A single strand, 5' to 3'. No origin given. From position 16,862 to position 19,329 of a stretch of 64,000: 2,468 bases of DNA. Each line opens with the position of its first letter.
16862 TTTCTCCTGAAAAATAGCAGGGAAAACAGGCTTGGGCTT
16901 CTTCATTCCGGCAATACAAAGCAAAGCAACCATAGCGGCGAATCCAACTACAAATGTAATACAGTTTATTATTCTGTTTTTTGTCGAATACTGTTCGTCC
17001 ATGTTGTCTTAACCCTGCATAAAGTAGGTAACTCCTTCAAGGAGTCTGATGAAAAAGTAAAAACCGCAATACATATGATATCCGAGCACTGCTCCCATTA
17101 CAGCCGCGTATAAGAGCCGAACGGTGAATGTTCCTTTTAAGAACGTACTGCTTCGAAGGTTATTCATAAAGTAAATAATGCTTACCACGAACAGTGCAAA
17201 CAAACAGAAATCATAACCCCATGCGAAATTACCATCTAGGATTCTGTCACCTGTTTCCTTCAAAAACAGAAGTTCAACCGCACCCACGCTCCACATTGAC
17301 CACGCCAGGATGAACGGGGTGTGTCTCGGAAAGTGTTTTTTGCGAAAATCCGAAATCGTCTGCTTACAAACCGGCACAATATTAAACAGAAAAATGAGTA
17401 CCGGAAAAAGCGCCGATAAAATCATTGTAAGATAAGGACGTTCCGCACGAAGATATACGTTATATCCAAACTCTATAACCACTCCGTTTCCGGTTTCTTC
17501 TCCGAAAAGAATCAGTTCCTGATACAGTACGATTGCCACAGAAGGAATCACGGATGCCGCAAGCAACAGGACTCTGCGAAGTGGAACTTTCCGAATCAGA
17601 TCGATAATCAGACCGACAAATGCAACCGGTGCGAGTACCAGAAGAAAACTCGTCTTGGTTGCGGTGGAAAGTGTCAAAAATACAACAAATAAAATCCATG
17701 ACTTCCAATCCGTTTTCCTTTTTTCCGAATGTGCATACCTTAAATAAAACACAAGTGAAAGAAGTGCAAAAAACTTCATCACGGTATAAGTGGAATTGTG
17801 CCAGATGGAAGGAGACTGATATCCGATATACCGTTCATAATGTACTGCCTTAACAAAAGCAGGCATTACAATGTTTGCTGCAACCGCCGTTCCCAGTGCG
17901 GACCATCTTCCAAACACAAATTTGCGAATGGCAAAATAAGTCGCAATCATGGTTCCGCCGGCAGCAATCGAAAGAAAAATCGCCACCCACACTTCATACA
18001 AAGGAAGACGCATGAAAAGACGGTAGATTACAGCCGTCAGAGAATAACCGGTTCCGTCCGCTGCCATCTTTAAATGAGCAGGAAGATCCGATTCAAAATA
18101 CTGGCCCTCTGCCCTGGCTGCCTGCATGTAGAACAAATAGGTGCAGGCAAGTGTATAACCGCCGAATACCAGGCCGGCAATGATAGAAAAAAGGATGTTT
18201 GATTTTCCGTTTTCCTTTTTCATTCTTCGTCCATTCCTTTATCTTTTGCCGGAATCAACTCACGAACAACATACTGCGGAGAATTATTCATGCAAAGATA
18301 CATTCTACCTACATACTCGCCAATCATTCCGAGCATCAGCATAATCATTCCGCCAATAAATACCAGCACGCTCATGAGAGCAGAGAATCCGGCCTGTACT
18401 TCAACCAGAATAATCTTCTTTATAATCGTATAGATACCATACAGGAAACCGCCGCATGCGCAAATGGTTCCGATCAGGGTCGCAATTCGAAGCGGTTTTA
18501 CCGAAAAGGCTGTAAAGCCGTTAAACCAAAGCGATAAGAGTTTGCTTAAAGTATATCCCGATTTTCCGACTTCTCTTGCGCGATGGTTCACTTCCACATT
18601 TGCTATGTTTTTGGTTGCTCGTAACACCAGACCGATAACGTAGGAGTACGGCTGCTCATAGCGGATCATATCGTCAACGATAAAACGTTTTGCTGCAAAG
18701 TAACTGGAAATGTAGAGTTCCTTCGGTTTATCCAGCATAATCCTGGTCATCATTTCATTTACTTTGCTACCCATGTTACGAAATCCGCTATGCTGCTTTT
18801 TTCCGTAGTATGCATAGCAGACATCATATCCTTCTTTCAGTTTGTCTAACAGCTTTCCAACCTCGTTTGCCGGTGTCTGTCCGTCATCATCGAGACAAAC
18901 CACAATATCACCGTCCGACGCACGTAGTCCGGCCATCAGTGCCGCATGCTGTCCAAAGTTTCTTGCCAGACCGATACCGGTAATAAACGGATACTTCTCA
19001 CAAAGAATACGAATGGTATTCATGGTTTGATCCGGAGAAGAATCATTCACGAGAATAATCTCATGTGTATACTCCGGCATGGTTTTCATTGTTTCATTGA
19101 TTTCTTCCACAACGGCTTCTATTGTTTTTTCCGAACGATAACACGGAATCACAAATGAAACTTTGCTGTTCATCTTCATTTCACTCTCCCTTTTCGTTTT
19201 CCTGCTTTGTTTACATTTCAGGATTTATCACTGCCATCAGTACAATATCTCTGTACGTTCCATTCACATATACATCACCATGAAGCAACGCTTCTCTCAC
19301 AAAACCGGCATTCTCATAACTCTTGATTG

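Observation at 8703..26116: Stacked array of four polyprenyl-phosphate sugar synthases interleaved with large polytopic GT-C-like proteins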

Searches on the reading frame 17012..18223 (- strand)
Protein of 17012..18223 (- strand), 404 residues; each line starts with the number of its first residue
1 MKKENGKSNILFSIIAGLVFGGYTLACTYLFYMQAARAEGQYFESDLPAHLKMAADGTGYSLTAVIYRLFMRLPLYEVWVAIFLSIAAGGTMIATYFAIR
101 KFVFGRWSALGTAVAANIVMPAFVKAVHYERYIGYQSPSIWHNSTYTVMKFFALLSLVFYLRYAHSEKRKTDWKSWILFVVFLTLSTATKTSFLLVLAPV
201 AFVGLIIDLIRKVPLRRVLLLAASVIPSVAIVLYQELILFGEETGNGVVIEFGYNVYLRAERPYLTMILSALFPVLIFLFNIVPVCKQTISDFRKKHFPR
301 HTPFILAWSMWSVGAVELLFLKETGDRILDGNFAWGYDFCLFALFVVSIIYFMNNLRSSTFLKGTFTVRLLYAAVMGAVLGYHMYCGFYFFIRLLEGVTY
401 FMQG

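Call 3: search_protein_families(library=pfam, proteins=[window:17012-18223:-], max_evalue=0.01)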
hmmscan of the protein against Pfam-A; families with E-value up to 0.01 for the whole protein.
window:17012-18223:- (404 aa): 1 family
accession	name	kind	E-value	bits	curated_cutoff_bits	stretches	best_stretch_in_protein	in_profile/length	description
PF10801.13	DUF2537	-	0.0095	16.6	23.2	1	63-118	18-73/80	Protein of unknown function (DUF2537)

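Call 6: search_protein_families(library=ncbifam, proteins=[window:17012-18223:-], max_evalue=0.01)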
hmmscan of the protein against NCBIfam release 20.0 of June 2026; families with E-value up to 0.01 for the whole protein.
window:17012-18223:- (404 aa): 0 families

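Call 8: search_protein_families(library=pfam, proteins=[window:17012-18223:-], max_evalue=10)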
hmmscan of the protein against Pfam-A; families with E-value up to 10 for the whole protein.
window:17012-18223:- (404 aa): 3 families
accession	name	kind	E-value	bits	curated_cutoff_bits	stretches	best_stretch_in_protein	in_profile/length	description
PF10801.13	DUF2537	-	0.0095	16.6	23.2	1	63-118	18-73/80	Protein of unknown function (DUF2537)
PF11028.14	TMEM260-like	-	0.14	12.4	24.2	1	58-204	18-170/179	Protein O-mannosyl-transferase TMEM260-like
PF13231.12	PMT_2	-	0.3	11.7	26.1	1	64-226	7-149/160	Dolichyl-phosphate-mannose-protein mannosyltransferase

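Call 34: find_homologous_proteins(query=window:17012-18223:-, max_evalue=0.00001)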
Query window:17012-18223:- (404 aa): 164 proteins with E <= 0.00001 among 8000 candidates; the best 120 are listed.
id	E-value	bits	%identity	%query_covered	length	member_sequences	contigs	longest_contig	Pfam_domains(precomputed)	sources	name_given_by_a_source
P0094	6.8e-264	893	100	100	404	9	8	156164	-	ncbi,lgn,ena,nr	ncbi:MAG: hypothetical protein IKI20_08445 [Lachnospiraceae bacterium]|nr:hypothetical protein [Lach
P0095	2.9e-232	789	86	100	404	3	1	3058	-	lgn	-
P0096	6.9e-197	673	76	96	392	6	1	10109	-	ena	-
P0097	1.1e-196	672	73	100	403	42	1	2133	-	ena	-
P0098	3.3e-194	664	73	96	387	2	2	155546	-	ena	-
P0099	8.9e-192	656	71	100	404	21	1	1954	-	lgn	-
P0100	2.6e-188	644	70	99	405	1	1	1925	-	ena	-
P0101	1.3e-184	632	69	100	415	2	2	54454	-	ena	-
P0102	2.7e-184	631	69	100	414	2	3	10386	-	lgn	-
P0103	3.0e-183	628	69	100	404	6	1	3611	-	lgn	-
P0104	1.8e-181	622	68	99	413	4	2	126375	-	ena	-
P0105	5.9e-178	610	67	100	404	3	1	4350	-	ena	-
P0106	1.9e-177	609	66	100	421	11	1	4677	-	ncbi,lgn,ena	-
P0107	2.0e-176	605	65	100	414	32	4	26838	-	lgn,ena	-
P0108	2.7e-176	605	66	99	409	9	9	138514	-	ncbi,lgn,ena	-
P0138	2.4e-125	437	51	100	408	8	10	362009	-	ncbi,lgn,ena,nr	ncbi:MAG: hypothetical protein IJZ42_12035 [Lachnospiraceae bacterium]|nr:hypothetical protein [Lach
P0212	6.9e-72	261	37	99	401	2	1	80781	-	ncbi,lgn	-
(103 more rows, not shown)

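Call 37: search_solved_structures(query=A3, max_evalue=10)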
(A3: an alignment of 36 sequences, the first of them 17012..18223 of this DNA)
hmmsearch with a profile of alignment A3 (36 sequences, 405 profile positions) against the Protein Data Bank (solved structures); distinct sequences matched with E-value up to 10: 0.

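Call 41: search_protein_families(library=pfam, alignment_id=A3, max_evalue=1)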
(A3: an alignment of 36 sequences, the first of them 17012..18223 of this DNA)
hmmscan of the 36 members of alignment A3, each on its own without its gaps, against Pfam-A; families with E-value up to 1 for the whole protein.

A. member 1, window:17012-18223:- (404 aa): 3 families
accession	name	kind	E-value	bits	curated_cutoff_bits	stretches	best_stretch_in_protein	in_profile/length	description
PF10801.13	DUF2537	-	0.0095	16.6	23.2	1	63-118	18-73/80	Protein of unknown function (DUF2537)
PF11028.14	TMEM260-like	-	0.14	12.4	24.2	1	58-204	18-170/179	Protein O-mannosyl-transferase TMEM260-like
PF13231.12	PMT_2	-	0.3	11.7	26.1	1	64-226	7-149/160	Dolichyl-phosphate-mannose-protein mannosyltransferase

B. families by the number of members that match (of 36 scanned): 19 families
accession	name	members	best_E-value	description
PF24057.1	DUF7358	3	0.0043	Domain of unknown function (DUF7358)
PF10801.13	DUF2537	2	0.0033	Protein of unknown function (DUF2537)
PF24788.1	AtPDCT1_2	1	0.029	AtPDCT1/2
PF10954.13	DUF2755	1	0.029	Protein of unknown function (DUF2755)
PF06422.18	PDR_CDR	1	0.12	CDR ABC transporter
PF11028.14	TMEM260-like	1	0.14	Protein O-mannosyl-transferase TMEM260-like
PF13140.11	DUF3980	1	0.17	Domain of unknown function (DUF3980)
PF12437.13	GSIII_N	1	0.18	Glutamine synthetase type III N terminal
PF06979.18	TMEM70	1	0.23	TMEM70/TMEM186/TMEM223 protein family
PF11694.13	DUF3290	1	0.27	Protein of unknown function (DUF3290)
PF13231.12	PMT_2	1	0.3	Dolichyl-phosphate-mannose-protein mannosyltransferase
PF09843.14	DUF2070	1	0.3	Predicted membrane protein (DUF2070)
PF03672.18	UPF0154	1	0.3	Uncharacterised protein family (UPF0154)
PF06570.16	DUF1129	1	0.39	Protein of unknown function (DUF1129)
PF02238.20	COX7a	1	0.41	Cytochrome c oxidase subunit VII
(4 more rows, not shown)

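Call 43: find_encoding_contigs(protein=P0212, flank=10000, max_places=2)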
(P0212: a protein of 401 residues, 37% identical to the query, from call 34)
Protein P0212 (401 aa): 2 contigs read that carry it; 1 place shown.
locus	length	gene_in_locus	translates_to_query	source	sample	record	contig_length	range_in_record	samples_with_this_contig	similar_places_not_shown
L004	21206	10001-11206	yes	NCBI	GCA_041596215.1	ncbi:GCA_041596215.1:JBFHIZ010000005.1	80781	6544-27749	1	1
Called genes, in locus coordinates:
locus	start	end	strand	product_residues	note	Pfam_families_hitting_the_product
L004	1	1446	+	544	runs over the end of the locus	PF14264:Glucos_trans_II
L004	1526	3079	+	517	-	PF14264:Glucos_trans_II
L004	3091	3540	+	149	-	PF04138:GtrA_DPMS_TM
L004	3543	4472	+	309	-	PF00535:Glycos_transf_2, PF10111:Glyco_tranf_2_2 (weak), PF13641:Glyco_tranf_2_3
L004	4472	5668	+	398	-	PF01757:Acyl_transf_3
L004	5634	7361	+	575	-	-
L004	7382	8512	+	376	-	PF01041:DegT_DnrJ_EryC1, PF00155:Aminotran_1_2, PF00266:Aminotran_5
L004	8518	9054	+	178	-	PF13302:Acetyltransf_3, PF13420:Acetyltransf_4, PF13523:Acetyltransf_8, PF00583:Acetyltransf_1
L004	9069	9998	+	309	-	PF00535:Glycos_transf_2, PF10111:Glyco_tranf_2_2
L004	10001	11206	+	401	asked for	-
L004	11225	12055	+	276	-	PF00657:Lipase_GDSL, PF13472:Lipase_GDSL_2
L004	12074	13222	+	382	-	-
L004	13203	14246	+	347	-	PF19554:DUF6077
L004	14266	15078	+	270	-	-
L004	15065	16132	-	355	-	-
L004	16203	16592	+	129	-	-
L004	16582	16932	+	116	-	PF00892:EamA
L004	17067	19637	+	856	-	-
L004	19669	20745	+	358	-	PF01073:3Beta_HSD, PF01370:Epimerase, PF02719:Polysacc_synt_2, PF04321:RmlD_sub_bind, PF07993:NAD_binding_4, PF16363:GDP_Man_Dehyd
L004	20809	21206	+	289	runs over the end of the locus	PF00483:NTP_transferase, PF12804:NTP_transf_3 (weak)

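Call 44: find_encoding_contigs(protein=P0138, flank=10000, max_places=2)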
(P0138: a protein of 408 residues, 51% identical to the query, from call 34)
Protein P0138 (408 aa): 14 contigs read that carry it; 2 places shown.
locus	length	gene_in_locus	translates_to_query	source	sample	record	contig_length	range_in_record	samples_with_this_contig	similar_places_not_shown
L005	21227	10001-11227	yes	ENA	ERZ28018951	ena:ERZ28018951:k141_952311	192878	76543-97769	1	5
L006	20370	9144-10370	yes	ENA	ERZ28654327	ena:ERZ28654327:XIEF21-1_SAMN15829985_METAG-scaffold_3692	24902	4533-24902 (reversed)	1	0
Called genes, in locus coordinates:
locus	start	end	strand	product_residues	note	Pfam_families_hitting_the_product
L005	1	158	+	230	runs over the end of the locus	PF02348:CTP_transf_3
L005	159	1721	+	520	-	PF14264:Glucos_trans_II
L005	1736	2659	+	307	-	PF00535:Glycos_transf_2, PF13641:Glyco_tranf_2_3 (weak)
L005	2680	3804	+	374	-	PF01757:Acyl_transf_3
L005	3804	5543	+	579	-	-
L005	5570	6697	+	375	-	PF01041:DegT_DnrJ_EryC1, PF00155:Aminotran_1_2, PF00266:Aminotran_5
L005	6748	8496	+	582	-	-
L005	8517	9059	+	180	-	PF13302:Acetyltransf_3, PF13420:Acetyltransf_4, PF13523:Acetyltransf_8, PF00583:Acetyltransf_1, PF13508:Acetyltransf_7 (weak)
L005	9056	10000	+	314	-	PF00535:Glycos_transf_2, PF10111:Glyco_tranf_2_2, PF13641:Glyco_tranf_2_3 (weak)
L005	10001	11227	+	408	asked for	-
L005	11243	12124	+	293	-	PF13472:Lipase_GDSL_2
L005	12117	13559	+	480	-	-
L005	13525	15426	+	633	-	PF13727:CoA_binding_3, PF01073:3Beta_HSD (weak), PF01370:Epimerase, PF02719:Polysacc_synt_2, PF04321:RmlD_sub_bind, PF16363:GDP_Man_Dehyd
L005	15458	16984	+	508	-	-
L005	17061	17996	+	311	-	PF00535:Glycos_transf_2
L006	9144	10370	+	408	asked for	-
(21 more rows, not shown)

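Call 54: find_related_loci(query=A3, collection=genome_contigs, flank=10000)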
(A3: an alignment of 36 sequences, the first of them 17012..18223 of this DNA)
Query A3 (404 aa) in genome_contigs; peptide patterns used: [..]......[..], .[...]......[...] (x = any residue, [..] = any of these).
200 stretches matched a pattern; 160 encode a relative of the query (tblastn E <= 1e-3); the best 80 are kept; 80 distinct loci.
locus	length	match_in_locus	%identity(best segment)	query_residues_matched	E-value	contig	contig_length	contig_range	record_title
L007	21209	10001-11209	73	1-404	0e+0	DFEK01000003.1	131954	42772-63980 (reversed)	MAG TPA_asm: Lachnospiraceae bacterium UBA3804 UBA3804_contig_1373, whole genome shotgun sequence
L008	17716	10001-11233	69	2-404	0e+0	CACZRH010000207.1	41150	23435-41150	MAG: uncultured Lachnospiraceae bacterium isolate RUG12880 genome assembly, contig: RUG12880_asm_207, whole genome shotg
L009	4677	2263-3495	66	2-404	0e+0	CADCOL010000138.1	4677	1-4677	MAG: uncultured Lachnospiraceae bacterium isolate RUG14833 genome assembly, contig: RUG14833_asm_138, whole genome shotg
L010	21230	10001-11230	66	2-404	0e+0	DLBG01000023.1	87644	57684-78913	MAG TPA_asm: Lachnospiraceae bacterium UBA7027 UBA7027_contig_31274, whole genome shotgun sequence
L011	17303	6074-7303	65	2-404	0e+0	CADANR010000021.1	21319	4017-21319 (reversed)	MAG: uncultured Lachnospiraceae bacterium isolate RUG13462 genome assembly, contig: RUG13462_asm_21, whole genome shotgu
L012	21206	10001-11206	50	2-402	1e-138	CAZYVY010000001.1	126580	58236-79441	MAG TPA_asm: uncultured Lachnospiraceae bacterium isolate SRP315200_co1_397 genome assembly, contig: NODE_35_length_1265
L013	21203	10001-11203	53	2-402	3e-138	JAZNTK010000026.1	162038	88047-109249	MAG: Lachnospiraceae bacterium isolate T1900044802_TS20190268.MAGScoT_cleanbin_000086 SGB_2729_k141_2717106, whole genom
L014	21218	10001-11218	51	2-402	8e-138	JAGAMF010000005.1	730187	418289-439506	MAG: Lachnospiraceae bacterium isolate RGIG8570 Water_deer_Cecum-3__c75, whole genome shotgun sequence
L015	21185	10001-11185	52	9-402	1e-137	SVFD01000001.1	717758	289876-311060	MAG: Lachnospiraceae bacterium isolate SIG323 NODE_3_length_717758_cov_4.979049, whole genome shotgun sequence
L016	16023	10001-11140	54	23-402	2e-137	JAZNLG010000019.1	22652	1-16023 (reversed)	MAG: Lachnospiraceae bacterium isolate T1900044671_TS20190137.MAGScoT_cleanbin_000028 SGB_1589_k141_1205410, whole genom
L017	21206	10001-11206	50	2-402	1e-134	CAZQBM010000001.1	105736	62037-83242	MAG TPA_asm: uncultured Lachnospiraceae bacterium isolate SRP350583_co1_108 genome assembly, contig: NODE_216_length_105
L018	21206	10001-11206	51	2-402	2e-134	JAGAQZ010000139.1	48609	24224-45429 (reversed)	MAG: Lachnospiraceae bacterium isolate RGIG8694 Water_deer_Colon-2__c522357, whole genome shotgun sequence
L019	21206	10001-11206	53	2-402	5e-134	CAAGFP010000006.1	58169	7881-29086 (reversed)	MAG TPA_asm: Lachnospiraceae bacterium, isolate HGM12582, WGS project CAAGFP010000000 data, contig: SRS476193_48_k119_12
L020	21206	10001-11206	50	2-402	2e-133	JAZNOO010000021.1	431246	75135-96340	MAG: Lachnospiraceae bacterium isolate T1900044652_TS20190118.MAGScoT_cleanbin_000024 SGB_1434_k141_2087255, whole genom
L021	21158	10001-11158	52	18-402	4e-131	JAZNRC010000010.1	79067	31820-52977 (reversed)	MAG: Lachnospiraceae bacterium isolate T1900044820_TS20190286.MAGScoT_cleanbin_000012 SGB_2838_k141_57839, whole genome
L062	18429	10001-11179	35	23-402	1e-70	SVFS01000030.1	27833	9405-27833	MAG: Lachnospiraceae bacterium isolate SIG338 NODE_34379_length_27833_cov_8.168772, whole genome shotgun sequence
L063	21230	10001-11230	35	1-402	2e-69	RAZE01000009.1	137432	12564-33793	Bacterium 1XD8-76 strain 1XD8-76 Scaffold9_1, whole genome shotgun sequence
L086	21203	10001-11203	35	23-402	6e-66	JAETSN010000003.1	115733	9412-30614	MAG: [Clostridium] symbiosum isolate S32_Bin7 scaffold_197, whole genome shotgun sequence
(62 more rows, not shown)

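Call 77: search_protein_families(library=pfam, proteins=[L062:14146-15861:+, L062:2-1720:+, L062:11204-12883:+, L062:1692-3179:+, L062:3230-5143:-, L063:3826-5349:+, L063:5365-7698:+, L063:2007-3833:-, L086:1488-3560:-, L062:12953-14119:+], max_evalue=0.01)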
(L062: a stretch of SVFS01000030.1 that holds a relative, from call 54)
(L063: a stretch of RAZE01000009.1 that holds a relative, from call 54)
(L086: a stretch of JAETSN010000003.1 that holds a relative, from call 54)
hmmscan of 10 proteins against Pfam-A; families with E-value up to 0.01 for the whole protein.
L062:14146-15861:+ (572 aa): 1 family
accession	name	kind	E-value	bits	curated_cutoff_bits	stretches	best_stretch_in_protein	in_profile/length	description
PF13231.12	PMT_2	-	9.4e-10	39.4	26.1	1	144-290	7-155/160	Dolichyl-phosphate-mannose-protein mannosyltransferase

L062:2-1720:+ (573 aa): 0 families

L062:11204-12883:+ (560 aa): 0 families

L062:1692-3179:+ (496 aa): 0 families

L062:3230-5143:- (638 aa): 1 family
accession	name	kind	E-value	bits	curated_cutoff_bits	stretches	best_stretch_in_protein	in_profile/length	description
PF19510.5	DUF6044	-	1e-110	371.3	27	1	38-637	6-564/564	Protein of unknown function (DUF6044)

L063:3826-5349:+ (508 aa): 0 families

L063:5365-7698:+ (778 aa): 0 families

L063:2007-3833:- (609 aa): 1 family
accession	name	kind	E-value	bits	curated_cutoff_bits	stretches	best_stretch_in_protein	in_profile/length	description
PF19510.5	DUF6044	-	6.4e-124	414.9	27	1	27-609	4-564/564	Protein of unknown function (DUF6044)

L086:1488-3560:- (691 aa): 1 family
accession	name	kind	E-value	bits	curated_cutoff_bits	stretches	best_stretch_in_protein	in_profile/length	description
PF19510.5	DUF6044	-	3e-113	379.6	27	1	27-690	4-563/564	Protein of unknown function (DUF6044)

L062:12953-14119:+ (389 aa): 1 family
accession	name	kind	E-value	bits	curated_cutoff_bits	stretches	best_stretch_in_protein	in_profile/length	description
PF09594.16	GT87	-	0.00098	19.4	25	1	97-290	27-222/237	Glycosyltransferase family 87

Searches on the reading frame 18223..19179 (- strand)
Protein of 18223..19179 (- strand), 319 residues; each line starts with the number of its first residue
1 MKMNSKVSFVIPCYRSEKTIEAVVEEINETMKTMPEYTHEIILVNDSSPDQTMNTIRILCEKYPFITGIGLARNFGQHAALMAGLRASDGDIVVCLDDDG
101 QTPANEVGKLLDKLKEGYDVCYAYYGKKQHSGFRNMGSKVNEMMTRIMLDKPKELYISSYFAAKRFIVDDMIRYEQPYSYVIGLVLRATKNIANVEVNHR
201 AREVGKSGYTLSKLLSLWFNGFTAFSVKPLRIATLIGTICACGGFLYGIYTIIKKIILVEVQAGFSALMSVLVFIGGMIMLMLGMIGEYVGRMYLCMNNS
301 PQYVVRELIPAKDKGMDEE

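Call 3: search_protein_families(library=pfam, proteins=[window:18223-19179:-], max_evalue=0.01)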
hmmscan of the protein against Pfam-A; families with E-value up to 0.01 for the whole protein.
window:18223-19179:- (319 aa): 4 families
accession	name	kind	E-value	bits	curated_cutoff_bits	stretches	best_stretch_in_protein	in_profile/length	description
PF00535.33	Glycos_transf_2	-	1.9e-26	93.4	23.3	1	8-168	1-164/168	Glycosyl transferase family 2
PF13641.12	Glyco_tranf_2_3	-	9.9e-06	26.2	27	1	7-99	3-96/230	Glycosyltransferase like family 2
PF10111.15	Glyco_tranf_2_2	-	0.00018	21.5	27.3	1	8-112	1-104/276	Glycosyltransferase like family 2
PF13506.12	Glyco_transf_21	-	0.0014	18.5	21.7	0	80-148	21-91/174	Glycosyl transferase family 21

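Call 6: search_protein_families(library=ncbifam, proteins=[window:18223-19179:-], max_evalue=0.01)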
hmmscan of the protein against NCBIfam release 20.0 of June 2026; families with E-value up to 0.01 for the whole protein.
window:18223-19179:- (319 aa): 18 families
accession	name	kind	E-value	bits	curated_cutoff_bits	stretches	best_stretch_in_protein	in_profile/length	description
NF007986.1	PRK10714.1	equivalog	8.2e-54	182.7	529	1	5-310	6-313/316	undecaprenyl-phosphate 4-deoxy-4-formamido-L-arabinose transferase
NF047588.1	GlcsyltransPgfSStrep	equivalog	1e-44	153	500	1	6-307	2-304/308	glycosyltransferase PgfS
TIGR03937.1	PgaC_IcaA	equivalog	1.4e-15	57.1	422.3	1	4-115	44-151/407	poly-beta-1,6-N-acetyl-D-glucosamine synthase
TIGR04182.1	glyco_TIGR04182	equivalog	1.4e-11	44.3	325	1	7-290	2-282/293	S-layer glycoprotein N-glycosyltransferase AglJ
NF010496.0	PRK13915.1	equivalog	5.3e-11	42.1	262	1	2-151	28-184/307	glucosyl-3-phosphoglycerate synthase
NF041875.1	EPS_EpsD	equivalog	3.5e-10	39.8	370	1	7-108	1-98/325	exopolysaccharide biosynthesis glycosyltransferase EpsD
NF047683.1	TeichurnBiosyTuaG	equivalog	8.1e-10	38.8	400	1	2-125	3-123/252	teichuronic acid biosynthesis protein TuaG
NF007482.0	PRK10073.1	equivalog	1.1e-08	34.5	423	1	2-111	3-107/334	glycosyltransferase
TIGR03111.1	glyc2_xrt_Gpos1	hypoth_equivalog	2.2e-08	33.3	363.95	1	5-120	49-162/439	TIGR03111 family XrtG-associated glycosyltransferase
NF050050.1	ProtGlycPglI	equivalog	1.4e-06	27.9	500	1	5-123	2-117/306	GalNAc(5)-diNAcBac-PP-undecaprenol beta-1,3-glucosyltransferase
TIGR03965.1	mycofact_glyco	equivalog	1.7e-06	27.2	280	1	5-101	74-166/467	mycofactocin biosynthesis glycosyltransferase MftF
NF038302.1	EPS_HpsE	equivalog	3.2e-06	26.3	300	1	7-105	3-102/307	hormogonium polysaccharide biosynthesis glycosyltransferase HpsE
NF041391.1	DPhHxTase_Halo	equivalog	4e-06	26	375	1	13-122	3-101/213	dolichyl-phosphate hexose transferase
TIGR04242.1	nodulat_NodC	equivalog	4.1e-06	26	550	1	5-116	48-158/395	chitooligosaccharide synthase NodC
NF058614.1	PPMAGASynPpgS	equivalog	1e-05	25.1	370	1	8-117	3-104/226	polyprenyl-phospho-N-acetylgalactosaminyl synthase PpgS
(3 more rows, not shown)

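Call 65: search_solved_structures(query=window:18223-19179:-, max_evalue=0.00001)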
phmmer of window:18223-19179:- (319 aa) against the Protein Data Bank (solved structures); distinct sequences matched with E-value up to 0.00001: 7.
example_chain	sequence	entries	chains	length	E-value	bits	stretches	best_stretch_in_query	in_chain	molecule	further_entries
9hwj_A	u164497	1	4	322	5.9e-44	153.9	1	5-313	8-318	Undecaprenyl-phosphate 4-deoxy-4-formamido-L-arabinose transferase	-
9bhc_C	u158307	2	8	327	5.9e-44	153.9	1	5-312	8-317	Undecaprenyl-phosphate 4-deoxy-4-formamido-L-arabinose transferase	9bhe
8vxh_A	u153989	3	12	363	8.6e-44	153.4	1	5-312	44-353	Undecaprenyl-phosphate 4-deoxy-4-formamido-L-arabinose transferase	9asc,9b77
5ekp_C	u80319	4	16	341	4.2e-36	128.1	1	6-308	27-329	Uncharacterized glycosyltransferase sll0501 | Glycosyltransferase sll0501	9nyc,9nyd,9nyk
9nye_A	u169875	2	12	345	4.4e-36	128.1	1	6-308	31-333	Glycosyltransferase sll0501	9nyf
5eke_A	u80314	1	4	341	5.8e-36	127.7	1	6-308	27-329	Uncharacterized glycosyltransferase sll0501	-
5mlz_A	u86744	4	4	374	2.6e-16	63.1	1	4-172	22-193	Dolichol monophosphate mannose synthase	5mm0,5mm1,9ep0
